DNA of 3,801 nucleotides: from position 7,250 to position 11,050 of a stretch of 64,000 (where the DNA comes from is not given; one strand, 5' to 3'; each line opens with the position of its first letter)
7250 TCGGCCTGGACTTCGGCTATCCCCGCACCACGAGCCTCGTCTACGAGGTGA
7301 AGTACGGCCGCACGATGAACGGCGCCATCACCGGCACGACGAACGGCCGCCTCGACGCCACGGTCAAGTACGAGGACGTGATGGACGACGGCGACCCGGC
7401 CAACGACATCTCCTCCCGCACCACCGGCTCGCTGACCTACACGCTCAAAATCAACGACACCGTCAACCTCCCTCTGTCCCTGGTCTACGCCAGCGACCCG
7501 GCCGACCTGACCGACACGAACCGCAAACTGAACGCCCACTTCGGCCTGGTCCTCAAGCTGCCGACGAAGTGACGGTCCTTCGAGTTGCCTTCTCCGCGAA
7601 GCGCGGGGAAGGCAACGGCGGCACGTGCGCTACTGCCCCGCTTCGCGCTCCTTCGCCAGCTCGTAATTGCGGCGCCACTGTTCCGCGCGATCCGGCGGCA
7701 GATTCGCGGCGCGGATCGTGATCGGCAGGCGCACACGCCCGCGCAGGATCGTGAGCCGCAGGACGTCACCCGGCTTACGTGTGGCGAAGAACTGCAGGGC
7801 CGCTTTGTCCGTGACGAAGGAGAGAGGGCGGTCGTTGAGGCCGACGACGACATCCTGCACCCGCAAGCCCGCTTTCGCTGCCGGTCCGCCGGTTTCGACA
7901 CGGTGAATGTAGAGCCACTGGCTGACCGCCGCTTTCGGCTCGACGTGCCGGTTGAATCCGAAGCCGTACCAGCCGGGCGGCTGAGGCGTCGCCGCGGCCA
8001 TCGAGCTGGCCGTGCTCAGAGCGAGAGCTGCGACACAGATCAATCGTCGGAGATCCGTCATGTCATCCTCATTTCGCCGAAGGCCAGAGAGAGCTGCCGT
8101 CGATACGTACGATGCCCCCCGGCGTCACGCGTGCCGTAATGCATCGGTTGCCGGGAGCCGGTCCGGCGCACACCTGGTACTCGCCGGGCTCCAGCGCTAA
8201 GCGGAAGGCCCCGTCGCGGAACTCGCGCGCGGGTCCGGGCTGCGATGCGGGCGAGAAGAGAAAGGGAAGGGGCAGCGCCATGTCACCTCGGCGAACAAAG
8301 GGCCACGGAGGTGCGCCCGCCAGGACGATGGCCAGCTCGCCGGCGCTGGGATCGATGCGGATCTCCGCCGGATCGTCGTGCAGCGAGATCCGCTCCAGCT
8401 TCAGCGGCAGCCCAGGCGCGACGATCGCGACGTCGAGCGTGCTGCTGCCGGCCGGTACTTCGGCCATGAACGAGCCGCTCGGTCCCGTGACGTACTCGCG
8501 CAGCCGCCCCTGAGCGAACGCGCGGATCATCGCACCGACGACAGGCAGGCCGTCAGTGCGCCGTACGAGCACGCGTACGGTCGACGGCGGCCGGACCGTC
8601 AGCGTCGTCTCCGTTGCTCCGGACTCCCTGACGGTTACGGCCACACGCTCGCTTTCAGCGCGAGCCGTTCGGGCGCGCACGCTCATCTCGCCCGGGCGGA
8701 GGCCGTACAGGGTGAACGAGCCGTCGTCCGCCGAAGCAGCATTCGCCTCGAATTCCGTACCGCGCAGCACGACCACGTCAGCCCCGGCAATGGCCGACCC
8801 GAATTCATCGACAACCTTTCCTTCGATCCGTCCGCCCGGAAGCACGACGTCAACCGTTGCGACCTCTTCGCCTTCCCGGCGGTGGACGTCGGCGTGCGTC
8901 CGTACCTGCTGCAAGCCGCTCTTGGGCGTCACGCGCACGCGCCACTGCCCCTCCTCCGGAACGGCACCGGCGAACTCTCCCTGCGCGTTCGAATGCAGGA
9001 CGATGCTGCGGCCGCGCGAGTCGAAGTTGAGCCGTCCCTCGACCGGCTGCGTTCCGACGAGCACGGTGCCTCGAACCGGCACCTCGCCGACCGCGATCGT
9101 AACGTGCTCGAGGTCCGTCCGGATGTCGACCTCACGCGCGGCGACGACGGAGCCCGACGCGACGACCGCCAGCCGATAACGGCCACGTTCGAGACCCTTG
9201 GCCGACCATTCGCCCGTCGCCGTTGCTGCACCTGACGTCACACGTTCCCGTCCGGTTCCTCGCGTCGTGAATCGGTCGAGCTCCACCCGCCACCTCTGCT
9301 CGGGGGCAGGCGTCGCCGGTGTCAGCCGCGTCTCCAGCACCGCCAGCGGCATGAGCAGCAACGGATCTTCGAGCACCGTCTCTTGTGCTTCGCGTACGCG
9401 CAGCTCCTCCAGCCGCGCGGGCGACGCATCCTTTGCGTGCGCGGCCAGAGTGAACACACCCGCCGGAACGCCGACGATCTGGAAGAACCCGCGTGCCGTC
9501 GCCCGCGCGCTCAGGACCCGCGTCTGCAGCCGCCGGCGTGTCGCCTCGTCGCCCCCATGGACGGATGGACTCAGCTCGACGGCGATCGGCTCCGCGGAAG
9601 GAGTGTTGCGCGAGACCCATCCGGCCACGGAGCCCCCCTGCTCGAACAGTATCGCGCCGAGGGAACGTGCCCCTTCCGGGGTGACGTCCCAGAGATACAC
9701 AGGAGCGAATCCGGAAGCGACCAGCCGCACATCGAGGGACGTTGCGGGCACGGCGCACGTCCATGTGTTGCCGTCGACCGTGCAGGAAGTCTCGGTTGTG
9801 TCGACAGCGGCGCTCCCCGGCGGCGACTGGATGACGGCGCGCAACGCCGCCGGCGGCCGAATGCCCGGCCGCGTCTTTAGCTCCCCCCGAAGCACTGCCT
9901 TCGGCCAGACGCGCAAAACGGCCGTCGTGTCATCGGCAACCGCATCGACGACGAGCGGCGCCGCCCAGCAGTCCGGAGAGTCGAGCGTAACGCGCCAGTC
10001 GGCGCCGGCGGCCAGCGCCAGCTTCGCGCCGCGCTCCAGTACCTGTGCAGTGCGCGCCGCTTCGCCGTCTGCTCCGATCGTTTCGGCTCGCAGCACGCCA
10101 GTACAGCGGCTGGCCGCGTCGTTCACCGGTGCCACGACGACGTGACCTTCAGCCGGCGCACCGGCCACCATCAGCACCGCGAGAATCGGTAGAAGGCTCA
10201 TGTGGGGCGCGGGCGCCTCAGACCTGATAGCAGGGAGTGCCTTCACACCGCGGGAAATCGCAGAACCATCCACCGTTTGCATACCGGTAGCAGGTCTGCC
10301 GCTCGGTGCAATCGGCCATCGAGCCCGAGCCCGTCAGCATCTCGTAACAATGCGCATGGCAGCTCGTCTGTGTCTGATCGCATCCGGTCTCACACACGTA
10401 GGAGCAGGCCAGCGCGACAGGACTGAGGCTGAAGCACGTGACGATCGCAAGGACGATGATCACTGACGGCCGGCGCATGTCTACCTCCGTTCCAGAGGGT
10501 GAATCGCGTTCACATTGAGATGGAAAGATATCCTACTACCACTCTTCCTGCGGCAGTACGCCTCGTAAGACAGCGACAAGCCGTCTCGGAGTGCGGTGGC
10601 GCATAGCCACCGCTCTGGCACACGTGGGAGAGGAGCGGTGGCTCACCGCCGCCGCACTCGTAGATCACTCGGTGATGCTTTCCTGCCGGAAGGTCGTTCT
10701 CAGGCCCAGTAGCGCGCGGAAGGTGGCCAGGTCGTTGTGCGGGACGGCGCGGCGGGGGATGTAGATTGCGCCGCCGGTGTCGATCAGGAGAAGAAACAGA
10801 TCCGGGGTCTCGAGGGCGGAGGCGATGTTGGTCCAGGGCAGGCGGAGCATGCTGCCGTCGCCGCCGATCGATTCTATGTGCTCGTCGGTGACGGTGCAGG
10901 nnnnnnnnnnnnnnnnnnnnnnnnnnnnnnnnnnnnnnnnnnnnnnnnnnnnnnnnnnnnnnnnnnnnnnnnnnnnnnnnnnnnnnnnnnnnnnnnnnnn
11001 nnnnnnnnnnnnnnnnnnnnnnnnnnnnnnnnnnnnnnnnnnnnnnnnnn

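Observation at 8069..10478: A Cys-rich secreted mini-protein is co-operonic with a giant multi-CarboxypepD_reg protein and a PDZ protein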

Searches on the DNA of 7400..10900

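Call 78: search_rna_families(source=window, start=7400, end=10900, threshold=evalue, max_evalue=1)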
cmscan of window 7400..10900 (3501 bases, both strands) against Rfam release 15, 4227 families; matches with E-value up to 1: 0.
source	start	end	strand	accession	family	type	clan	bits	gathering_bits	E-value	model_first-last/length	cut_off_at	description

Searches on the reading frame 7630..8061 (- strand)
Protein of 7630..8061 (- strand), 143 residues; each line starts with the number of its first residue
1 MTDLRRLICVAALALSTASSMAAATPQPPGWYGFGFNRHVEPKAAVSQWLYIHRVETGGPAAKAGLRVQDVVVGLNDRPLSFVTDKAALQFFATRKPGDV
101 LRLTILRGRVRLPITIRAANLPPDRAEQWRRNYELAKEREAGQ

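Call 3: search_protein_families(library=pfam, proteins=[window:7630-8061:-], max_evalue=0.1)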
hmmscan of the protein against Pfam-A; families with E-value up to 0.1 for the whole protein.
window:7630-8061:- (143 aa): 3 families
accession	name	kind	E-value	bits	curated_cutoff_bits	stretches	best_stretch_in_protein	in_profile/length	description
PF17820.7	PDZ_6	-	5e-09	36.2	27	1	52-107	2-54/54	PDZ domain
PF00595.29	PDZ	-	3.1e-08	34.3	23.2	1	32-106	10-81/81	PDZ domain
PF13180.12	PDZ_2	-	6.2e-08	33.3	27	1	50-116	14-78/80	PDZ domain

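Call 25: search_protein_families(library=ncbifam, proteins=[window:7630-8061:-], max_evalue=0.1)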
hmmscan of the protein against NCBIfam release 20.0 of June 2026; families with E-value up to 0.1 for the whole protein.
window:7630-8061:- (143 aa): 13 families
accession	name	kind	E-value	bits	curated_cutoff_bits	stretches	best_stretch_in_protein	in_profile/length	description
NF008147.1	PRK10898.1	equivalog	2.8e-07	30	408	1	48-116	279-345/352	outer membrane-stress sensor serine endopeptidase DegS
TIGR02037.1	degP_htrA_DO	subfamily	3.1e-07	29.7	416.2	1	51-123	262-332/434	Do family serine endopeptidase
TIGR02038.1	protease_degS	equivalog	1e-06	28.1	422.95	1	50-116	280-346/351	outer membrane-stress sensor serine endopeptidase DegS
NF041199.1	trx7_PDZ_seleno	equivalog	1.2e-06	27.8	300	1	45-116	317-388/390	Trx7/PDZ domain-containing (seleno)protein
NF040960.1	MamE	equivalog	3.1e-05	22.7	800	1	48-115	467-532/659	magnetosome formation protease MamE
NF041521.1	HhoA_HhoB_HtrA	equivalog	7.9e-05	22.1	450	1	49-122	264-335/335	HhoA/HhoB/HtrA family serine endopeptidase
NF047968.1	SerProtHtrA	equivalog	0.0001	21.8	470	1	36-112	277-351/357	serine protease HtrA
NF007526.1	PRK10139.1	equivalog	0.00014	20.7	756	1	51-109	394-448/456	serine endoprotease DegQ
NF008189.1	PRK10942.1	equivalog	0.0008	18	720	1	50-111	414-471/477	serine endoprotease DegP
TIGR00225.1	prc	subfamily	0.0085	15.2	218.6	1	50-110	64-123/335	C-terminal processing peptidase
NF050055.1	SerProtHtrAMycob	equivalog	0.06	12.2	800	1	46-81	428-463/502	serine protease HtrA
NF008046.0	PRK10779.1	equivalog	0.069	12.2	477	1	52-118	226-289/450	sigma E protease regulator RseP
NF052377.1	lmo1851_S41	exception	0.097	11.3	725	0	58-116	128-185/468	lmo1851 family serine protease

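Call 44: search_protein_families(library=padloc, proteins=[window:7630-8061:-], max_evalue=0.01)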
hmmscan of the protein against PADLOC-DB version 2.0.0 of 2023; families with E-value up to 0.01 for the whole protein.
window:7630-8061:- (143 aa): 0 families
